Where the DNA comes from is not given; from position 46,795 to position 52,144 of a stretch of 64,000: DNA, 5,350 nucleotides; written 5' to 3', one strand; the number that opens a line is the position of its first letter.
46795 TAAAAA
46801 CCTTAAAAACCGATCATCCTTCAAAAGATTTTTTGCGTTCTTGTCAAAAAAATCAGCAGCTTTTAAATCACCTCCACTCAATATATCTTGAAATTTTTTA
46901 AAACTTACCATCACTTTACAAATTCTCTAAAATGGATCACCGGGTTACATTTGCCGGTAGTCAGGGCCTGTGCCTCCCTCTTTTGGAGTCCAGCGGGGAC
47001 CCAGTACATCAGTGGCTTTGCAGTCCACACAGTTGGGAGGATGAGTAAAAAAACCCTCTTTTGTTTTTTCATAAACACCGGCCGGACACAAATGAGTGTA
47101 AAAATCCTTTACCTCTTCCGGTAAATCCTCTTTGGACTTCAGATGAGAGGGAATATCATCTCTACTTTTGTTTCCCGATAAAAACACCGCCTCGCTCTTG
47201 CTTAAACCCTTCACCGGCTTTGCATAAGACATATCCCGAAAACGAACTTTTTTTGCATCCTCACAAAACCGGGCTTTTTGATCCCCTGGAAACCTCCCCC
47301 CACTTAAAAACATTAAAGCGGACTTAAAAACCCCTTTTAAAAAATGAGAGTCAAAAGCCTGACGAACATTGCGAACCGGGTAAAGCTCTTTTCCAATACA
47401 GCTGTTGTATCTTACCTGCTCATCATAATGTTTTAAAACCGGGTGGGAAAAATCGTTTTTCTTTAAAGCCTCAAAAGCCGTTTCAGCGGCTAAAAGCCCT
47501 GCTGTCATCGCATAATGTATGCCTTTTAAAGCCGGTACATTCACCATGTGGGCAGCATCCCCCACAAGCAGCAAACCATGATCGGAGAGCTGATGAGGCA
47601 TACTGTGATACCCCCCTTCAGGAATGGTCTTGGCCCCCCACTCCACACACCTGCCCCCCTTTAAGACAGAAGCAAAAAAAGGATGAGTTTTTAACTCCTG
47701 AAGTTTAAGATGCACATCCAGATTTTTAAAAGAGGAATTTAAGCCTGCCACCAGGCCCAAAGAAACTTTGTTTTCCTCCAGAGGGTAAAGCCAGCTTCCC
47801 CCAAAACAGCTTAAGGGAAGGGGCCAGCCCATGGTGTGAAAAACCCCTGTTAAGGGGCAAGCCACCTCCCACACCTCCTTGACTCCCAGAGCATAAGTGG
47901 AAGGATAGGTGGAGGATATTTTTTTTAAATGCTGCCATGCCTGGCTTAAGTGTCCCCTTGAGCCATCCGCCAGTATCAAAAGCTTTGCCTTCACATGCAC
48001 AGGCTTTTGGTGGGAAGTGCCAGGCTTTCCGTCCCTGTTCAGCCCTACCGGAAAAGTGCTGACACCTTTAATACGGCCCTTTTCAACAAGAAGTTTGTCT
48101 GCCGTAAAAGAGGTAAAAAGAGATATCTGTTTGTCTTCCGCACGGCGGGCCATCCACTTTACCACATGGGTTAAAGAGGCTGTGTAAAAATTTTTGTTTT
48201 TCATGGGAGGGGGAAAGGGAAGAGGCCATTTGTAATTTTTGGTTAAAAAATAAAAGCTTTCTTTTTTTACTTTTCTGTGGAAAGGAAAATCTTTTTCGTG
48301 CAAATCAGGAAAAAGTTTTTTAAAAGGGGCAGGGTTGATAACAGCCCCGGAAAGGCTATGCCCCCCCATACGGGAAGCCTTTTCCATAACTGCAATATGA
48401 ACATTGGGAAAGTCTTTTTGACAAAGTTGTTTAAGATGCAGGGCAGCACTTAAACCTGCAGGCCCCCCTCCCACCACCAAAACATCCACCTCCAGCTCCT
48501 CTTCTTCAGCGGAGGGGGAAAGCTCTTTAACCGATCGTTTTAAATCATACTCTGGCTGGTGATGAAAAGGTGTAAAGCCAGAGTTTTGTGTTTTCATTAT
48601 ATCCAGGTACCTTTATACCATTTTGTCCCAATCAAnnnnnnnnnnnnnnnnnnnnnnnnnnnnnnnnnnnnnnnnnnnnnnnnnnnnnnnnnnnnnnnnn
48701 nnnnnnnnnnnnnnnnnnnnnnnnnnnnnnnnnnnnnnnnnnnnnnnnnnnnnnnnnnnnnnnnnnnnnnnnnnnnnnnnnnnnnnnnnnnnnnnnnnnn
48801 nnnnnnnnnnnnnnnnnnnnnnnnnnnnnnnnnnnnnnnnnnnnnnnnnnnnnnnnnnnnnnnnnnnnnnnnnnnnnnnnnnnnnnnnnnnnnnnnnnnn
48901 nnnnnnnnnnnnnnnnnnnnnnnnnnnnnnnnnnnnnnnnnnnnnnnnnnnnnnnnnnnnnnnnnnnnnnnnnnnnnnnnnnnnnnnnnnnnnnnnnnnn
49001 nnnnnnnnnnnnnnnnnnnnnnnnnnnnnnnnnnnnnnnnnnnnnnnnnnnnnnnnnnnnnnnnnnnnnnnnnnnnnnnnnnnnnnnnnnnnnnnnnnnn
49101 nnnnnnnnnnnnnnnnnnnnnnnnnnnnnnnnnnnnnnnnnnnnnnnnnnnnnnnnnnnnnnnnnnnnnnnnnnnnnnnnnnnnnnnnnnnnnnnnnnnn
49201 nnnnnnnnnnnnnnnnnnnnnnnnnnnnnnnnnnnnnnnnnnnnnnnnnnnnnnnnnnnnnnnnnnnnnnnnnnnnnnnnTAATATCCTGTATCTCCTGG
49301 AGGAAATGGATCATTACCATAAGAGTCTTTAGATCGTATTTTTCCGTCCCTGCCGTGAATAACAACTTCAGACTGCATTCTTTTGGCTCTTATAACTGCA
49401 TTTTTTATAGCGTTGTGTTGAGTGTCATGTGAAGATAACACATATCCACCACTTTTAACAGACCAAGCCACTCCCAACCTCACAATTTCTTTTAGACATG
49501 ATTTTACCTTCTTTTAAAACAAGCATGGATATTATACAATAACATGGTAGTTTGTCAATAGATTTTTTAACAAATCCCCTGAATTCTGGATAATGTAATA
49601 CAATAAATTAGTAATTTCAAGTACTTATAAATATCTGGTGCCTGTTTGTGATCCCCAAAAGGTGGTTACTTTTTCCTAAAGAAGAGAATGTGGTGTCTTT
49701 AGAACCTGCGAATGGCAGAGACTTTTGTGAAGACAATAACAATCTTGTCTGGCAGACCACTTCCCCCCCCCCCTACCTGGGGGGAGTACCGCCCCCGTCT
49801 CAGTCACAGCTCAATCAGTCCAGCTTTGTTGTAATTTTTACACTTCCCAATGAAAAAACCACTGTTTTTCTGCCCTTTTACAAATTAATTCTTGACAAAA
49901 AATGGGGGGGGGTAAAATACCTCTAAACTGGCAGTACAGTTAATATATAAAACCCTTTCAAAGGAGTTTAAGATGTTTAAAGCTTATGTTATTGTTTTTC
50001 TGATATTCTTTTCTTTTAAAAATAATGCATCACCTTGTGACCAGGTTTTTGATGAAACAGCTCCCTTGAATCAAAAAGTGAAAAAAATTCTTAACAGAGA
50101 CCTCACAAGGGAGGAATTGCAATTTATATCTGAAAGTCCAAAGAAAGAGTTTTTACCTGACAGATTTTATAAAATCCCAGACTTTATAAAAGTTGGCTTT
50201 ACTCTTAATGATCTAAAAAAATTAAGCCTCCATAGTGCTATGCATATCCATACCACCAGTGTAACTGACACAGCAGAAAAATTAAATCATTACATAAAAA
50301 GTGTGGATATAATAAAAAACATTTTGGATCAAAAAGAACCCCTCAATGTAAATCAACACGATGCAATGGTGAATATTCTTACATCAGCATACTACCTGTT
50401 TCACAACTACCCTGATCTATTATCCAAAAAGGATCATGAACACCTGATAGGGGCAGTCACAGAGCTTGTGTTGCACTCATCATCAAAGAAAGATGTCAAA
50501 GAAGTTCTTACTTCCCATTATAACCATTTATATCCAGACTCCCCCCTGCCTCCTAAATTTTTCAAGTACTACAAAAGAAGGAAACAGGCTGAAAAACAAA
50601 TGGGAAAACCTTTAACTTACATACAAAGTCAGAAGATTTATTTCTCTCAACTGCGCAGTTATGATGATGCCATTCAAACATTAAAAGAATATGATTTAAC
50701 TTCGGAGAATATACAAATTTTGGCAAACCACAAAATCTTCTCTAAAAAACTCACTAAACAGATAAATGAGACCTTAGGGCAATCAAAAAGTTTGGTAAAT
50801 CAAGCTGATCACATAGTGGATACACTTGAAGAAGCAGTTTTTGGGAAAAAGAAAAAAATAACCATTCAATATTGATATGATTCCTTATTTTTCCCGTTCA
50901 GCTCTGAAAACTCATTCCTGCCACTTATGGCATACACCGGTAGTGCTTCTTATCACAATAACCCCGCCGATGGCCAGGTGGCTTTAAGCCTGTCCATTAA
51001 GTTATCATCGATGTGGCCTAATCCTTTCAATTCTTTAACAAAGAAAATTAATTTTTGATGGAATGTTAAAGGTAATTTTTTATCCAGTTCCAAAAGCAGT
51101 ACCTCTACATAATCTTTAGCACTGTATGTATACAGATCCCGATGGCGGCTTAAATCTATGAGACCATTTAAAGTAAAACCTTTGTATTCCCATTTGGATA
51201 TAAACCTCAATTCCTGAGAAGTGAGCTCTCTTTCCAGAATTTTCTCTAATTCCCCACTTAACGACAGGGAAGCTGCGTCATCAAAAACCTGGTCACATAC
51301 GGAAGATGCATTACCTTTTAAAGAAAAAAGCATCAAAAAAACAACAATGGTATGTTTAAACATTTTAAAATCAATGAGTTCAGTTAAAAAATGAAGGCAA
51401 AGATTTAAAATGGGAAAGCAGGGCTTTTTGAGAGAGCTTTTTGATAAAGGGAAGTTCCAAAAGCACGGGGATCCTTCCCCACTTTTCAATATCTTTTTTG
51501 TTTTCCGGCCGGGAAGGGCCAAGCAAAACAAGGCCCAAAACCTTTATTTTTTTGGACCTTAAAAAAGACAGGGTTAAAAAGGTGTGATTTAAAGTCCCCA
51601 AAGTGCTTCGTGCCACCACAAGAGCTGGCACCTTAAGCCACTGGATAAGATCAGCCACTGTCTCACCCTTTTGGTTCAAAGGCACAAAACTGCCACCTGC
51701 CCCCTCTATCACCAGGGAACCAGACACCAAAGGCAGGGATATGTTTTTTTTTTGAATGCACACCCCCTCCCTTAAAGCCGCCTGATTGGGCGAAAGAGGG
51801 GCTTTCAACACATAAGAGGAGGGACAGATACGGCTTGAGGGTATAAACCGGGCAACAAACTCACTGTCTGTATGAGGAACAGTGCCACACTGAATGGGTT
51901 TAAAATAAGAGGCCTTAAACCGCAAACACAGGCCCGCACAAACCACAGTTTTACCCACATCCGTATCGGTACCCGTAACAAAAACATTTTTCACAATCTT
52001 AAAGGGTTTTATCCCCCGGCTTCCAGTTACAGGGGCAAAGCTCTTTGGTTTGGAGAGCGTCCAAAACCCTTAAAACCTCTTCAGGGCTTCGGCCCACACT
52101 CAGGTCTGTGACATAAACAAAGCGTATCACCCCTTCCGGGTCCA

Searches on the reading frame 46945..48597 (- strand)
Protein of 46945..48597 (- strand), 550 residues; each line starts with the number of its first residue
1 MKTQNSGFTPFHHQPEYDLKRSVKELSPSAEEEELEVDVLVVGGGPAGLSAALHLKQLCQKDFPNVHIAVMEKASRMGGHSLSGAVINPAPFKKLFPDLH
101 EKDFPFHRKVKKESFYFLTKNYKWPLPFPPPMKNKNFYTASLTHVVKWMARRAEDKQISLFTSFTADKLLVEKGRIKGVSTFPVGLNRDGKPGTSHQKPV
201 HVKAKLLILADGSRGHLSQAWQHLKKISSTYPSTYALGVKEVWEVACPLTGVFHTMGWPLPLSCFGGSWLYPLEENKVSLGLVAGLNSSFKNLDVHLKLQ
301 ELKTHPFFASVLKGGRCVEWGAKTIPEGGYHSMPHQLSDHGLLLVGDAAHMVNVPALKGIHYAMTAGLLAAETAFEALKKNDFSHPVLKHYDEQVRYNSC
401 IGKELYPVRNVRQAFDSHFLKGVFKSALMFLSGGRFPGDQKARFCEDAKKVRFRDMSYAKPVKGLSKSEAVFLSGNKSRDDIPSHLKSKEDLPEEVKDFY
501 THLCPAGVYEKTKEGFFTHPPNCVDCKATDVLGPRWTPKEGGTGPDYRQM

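Call 20: search_protein_families(library=ncbifam, proteins=[window:46945-48597:-], max_evalue=0.001)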
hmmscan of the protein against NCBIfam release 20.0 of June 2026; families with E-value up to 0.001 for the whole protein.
window:46945-48597:- (550 aa): 33 families (the best 25 are shown)
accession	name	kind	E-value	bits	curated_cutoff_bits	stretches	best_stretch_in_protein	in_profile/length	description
NF007542.0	PRK10157.1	subfamily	1.6e-28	99.6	610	1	37-395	6-352/428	FAD-dependent oxidoreductase FixC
NF007450.0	PRK10015.1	subfamily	1e-27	96.9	466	1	37-411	6-367/429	FAD-dependent oxidoreductase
TIGR02032.1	GG-red-SF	subfamily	2.8e-19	69.9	158.8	1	38-373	2-296/297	geranylgeranyl reductase family protein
NF041080.1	DGGGPL_reductase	equivalog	2.3e-14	53.1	580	1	37-403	2-338/447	digeranylgeranylglycerophospholipid reductase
NF041160.1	DGGPL_Thplmales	equivalog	6.5e-13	48.4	780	1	199-396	145-332/396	digeranylgeranylglycerophospholipid reductase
TIGR02023.1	BchP-ChlP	subfamily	3.7e-12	45.9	343.3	1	268-394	205-316/388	geranylgeranyl diphosphate reductase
NF004789.0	PRK06134.1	subfamily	8.2e-07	27.9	747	1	29-82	5-52/581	FAD-dependent oxidoreductase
TIGR02028.1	ChlP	equivalog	3e-06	26.2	505.3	1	309-380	243-310/398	geranylgeranyl reductase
TIGR01813.1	flavo_cyto_c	subfamily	5.4e-06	25.4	285.45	1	38-87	1-46/444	flavocytochrome c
NF038171.1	maturase_LodB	equivalog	9.9e-06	24.9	400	0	38-61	1-24/361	lysine-epsilon-oxidase maturase LodB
TIGR01988.1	Ubi-OHases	subfamily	2e-05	23.6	224.65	0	38-71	1-29/387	ubiquinone biosynthesis hydroxylase, UbiH/UbiF/VisC/COQ6 family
NF006131.0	PRK08275.1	equivalog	2e-05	23.1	587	0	31-75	5-45/577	fumarate reductase/succinate dehydrogenase flavoprotein subunit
NF005612.0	PRK07364.1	equivalog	4.1e-05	22.3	487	0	24-57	6-39/415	FAD-dependent hydroxylase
NF045655.1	MkRedMenJ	equivalog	4.6e-05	22.5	700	0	266-375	210-316/406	menaquinone reductase MenJ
NF004724.0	PRK06069.1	subfamily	6.5e-05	21.3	826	1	33-84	2-50/577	succinate dehydrogenase/fumarate reductase flavoprotein subunit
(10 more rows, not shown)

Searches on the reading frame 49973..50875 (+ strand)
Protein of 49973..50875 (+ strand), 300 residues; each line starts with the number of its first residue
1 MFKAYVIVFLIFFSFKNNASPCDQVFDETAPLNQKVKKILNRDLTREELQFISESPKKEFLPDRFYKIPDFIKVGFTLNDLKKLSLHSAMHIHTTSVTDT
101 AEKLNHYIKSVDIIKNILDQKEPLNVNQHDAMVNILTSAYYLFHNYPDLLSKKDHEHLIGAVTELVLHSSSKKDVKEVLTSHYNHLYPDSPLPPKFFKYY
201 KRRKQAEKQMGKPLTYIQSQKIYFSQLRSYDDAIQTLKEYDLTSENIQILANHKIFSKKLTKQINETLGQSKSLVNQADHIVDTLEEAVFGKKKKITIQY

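Call 6: search_protein_families(library=pfam, proteins=[window:49973-50875:+], max_evalue=0.01)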
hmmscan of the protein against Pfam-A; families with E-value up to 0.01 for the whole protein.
window:49973-50875:+ (300 aa): 0 families

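Call 56: search_protein_families(library=pfam, proteins=[window:49973-50875:+], max_evalue=0.1)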
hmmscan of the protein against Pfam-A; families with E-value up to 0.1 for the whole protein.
window:49973-50875:+ (300 aa): 1 family
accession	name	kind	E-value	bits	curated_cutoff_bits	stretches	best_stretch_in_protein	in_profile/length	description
PF17767.7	NAPRTase_N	-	0.03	15.1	32.6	0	13-56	25-69/125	Nicotinate phosphoribosyltransferase (NAPRTase) N-terminal domain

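Call 58: find_homologous_proteins(query=window:49973-50875:+, max_evalue=0.001)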
Query window:49973-50875:+ (300 aa): 1 proteins with E <= 0.001 among 857 candidates.
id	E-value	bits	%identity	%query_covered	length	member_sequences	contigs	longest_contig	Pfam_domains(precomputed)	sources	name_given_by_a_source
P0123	4.1e-192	655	100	100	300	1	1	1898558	-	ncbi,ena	-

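Call 74: predict_structure(protein=window:49973-50875:+)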
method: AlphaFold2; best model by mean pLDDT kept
length: 300 residues; sequences in the alignment: 1
mean_pLDDT: 54.7   pTM: 0.40
mean pLDDT of the five models: 54.7, 52.9, 45.1, 42.4, 41.7
residues with pLDDT >= 90: 0; 70-90: 62; 50-70: 128; < 50: 110
segments of 3 or more residues with pLDDT < 50: 1-98, 185-187, 293-300
pLDDT, mean of each block of 10 residues (from residue 1): 35 29 31 34 36 35 29 34 37 43 59 64 59 62 57 63 64 56 50 62 73 68 73 69 70 76 81 71 72 49
secondary structure, 60 per line:
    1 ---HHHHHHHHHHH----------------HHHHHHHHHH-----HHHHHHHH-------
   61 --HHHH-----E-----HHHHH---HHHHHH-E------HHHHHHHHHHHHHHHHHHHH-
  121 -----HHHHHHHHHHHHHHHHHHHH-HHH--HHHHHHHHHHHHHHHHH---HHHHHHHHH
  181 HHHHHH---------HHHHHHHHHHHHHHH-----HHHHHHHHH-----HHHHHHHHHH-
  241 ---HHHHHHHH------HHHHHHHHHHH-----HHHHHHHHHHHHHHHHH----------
elements in order: H4-14 H31-40 H46-53 H63-66 H78-82 H86-91 H100-119 H126-145 H152-168 H172-186 H196-210 H216-224 H230-239 H244-251 H258-268 H274-290

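Call 89: search_protein_families(library=ncbifam, proteins=[window:49973-50875:+], max_evalue=0.01)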
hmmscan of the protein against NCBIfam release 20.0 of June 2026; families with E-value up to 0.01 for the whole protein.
window:49973-50875:+ (300 aa): 0 families

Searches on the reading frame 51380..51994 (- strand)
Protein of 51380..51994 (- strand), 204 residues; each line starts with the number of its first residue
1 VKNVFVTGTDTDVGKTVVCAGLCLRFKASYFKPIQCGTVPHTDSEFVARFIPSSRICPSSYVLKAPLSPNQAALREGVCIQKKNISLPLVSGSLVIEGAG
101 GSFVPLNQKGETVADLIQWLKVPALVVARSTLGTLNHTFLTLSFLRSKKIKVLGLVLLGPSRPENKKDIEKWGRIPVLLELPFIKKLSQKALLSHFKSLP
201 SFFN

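Call 62: search_protein_families(library=pfam, proteins=[window:51380-51994:-], max_evalue=0.01)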
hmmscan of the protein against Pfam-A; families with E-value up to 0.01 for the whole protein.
window:51380-51994:- (204 aa): 1 family
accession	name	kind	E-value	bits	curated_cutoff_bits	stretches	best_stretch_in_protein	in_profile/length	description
PF13500.12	AAA_26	-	1.4e-52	178.9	27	1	2-190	1-197/198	AAA domain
